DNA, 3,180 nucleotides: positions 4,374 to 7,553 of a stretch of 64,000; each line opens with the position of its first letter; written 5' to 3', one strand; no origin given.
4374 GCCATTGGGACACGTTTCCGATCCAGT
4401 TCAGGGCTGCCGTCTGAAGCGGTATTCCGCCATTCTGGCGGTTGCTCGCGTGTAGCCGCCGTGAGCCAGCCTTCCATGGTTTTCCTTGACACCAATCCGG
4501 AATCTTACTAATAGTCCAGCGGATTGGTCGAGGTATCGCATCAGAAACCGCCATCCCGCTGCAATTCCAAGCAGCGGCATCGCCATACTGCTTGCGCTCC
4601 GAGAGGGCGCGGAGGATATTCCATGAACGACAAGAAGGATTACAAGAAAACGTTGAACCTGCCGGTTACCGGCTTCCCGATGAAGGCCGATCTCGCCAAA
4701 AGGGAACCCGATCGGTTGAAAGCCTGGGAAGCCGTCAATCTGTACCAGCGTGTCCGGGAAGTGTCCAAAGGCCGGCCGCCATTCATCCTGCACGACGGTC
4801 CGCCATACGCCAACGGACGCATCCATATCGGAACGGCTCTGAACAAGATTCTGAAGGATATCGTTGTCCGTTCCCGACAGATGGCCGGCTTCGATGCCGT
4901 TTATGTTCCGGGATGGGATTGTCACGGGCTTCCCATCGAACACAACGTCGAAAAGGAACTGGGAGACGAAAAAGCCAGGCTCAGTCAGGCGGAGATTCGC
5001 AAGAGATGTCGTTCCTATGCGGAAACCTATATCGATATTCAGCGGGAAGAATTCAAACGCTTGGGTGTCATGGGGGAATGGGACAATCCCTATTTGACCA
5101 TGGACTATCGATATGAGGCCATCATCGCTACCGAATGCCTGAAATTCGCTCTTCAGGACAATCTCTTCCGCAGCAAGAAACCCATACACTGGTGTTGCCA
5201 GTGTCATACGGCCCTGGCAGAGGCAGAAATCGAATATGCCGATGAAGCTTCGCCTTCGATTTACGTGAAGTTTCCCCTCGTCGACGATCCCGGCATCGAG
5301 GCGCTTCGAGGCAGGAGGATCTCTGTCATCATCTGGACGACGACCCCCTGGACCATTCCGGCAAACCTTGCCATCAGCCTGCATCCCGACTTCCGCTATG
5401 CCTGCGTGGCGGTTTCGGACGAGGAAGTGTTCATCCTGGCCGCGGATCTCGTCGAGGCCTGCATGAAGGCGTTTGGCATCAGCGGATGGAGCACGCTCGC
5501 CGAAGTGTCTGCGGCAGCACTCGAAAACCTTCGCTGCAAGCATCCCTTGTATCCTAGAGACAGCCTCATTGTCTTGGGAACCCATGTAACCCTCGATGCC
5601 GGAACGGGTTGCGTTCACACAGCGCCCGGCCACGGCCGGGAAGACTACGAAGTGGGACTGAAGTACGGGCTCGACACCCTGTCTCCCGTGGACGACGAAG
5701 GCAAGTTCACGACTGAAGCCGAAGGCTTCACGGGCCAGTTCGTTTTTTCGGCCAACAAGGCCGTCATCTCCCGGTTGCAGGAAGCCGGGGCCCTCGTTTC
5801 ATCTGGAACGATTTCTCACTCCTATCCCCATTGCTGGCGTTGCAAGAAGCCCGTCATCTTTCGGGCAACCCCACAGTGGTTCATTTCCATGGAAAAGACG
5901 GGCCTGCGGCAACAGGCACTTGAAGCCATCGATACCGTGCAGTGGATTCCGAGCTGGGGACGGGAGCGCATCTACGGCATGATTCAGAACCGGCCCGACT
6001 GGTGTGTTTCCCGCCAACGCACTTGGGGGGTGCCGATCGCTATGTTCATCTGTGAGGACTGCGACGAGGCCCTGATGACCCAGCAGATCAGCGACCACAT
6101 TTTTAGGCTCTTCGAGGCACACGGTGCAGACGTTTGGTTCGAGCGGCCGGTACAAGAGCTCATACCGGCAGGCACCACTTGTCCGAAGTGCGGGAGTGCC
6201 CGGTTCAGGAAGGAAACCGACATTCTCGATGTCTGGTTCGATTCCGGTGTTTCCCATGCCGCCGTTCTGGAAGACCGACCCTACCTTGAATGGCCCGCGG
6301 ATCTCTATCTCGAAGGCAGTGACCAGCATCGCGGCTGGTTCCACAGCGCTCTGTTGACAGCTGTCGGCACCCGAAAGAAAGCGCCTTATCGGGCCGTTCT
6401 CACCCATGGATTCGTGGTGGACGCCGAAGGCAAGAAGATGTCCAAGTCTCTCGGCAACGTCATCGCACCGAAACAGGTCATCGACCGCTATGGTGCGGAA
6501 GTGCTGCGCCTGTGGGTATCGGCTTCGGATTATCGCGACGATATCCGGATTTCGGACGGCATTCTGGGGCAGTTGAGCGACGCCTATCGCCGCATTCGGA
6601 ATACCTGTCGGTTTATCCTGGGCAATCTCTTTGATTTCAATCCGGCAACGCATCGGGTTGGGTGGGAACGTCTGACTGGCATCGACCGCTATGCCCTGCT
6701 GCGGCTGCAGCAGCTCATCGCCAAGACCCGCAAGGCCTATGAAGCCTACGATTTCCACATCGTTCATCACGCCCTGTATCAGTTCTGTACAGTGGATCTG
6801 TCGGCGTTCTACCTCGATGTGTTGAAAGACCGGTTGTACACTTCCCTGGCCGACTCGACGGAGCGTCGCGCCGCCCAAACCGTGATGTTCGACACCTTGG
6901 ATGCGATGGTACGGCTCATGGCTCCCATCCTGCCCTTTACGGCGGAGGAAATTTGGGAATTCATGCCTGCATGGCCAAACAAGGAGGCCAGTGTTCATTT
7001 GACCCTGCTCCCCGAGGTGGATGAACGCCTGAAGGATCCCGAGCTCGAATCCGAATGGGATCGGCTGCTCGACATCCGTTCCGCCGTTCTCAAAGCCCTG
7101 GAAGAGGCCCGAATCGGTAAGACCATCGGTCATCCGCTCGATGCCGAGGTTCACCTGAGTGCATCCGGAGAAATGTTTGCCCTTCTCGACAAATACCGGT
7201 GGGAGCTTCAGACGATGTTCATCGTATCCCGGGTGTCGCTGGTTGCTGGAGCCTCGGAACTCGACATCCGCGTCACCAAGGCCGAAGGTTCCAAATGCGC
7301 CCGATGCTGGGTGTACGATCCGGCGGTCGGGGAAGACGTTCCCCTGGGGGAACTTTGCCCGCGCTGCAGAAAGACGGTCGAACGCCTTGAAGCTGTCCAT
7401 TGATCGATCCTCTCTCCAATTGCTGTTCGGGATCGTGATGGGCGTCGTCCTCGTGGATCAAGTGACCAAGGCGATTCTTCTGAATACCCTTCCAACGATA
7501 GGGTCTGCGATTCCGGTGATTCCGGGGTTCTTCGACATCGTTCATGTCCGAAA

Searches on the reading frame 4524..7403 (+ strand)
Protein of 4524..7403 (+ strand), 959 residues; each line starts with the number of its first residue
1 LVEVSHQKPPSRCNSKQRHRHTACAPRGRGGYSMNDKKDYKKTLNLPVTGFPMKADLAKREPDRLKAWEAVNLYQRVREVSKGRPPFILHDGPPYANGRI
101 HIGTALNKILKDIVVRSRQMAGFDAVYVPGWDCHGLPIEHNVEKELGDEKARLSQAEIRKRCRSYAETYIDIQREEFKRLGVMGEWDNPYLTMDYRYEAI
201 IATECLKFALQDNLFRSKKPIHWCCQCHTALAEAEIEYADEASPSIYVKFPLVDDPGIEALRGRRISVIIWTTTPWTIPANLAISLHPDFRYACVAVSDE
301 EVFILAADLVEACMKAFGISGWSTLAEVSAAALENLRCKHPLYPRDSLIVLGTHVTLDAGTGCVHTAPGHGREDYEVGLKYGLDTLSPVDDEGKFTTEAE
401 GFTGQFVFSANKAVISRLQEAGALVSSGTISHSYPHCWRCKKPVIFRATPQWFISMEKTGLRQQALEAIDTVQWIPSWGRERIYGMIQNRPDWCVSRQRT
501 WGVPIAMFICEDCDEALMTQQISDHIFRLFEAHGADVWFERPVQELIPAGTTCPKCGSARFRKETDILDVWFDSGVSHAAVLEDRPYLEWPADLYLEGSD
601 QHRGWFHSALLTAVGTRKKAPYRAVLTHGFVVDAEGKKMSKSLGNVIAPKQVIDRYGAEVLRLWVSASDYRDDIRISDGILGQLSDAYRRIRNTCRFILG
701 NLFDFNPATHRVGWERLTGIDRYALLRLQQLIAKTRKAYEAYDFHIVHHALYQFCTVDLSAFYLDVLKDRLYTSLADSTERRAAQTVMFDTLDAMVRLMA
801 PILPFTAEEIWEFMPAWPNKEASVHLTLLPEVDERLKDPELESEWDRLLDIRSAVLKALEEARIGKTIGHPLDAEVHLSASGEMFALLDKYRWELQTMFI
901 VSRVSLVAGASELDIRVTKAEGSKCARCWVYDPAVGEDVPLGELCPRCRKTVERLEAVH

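Call 45: search_protein_families(library=pfam, proteins=[window:4524-7403:+], max_evalue=0.00001)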
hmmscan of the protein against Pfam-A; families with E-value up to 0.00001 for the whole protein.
window:4524-7403:+ (959 aa): 5 families
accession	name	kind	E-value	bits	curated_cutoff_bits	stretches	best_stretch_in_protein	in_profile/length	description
PF00133.28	tRNA-synt_1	-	4.1e-140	467.6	22.7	1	64-677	2-414/414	tRNA synthetases class I (I, L, M and V)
PF08264.19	Anticodon_1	-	9.8e-34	116.8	25.1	1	721-877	1-147/148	Anticodon-binding domain of tRNA ligase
PF09334.17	tRNA-synt_1g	-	1.1e-23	84.1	20.1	2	94-237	8-136/391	tRNA synthetases class I (M)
PF01406.26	tRNA-synt_1e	-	3.5e-09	36.9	27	1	625-680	240-295/301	tRNA synthetases class I (C) catalytic domain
PF01921.24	tRNA-synt_1f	-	2.4e-06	27.1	27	0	627-694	271-338/360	tRNA synthetases class I (K)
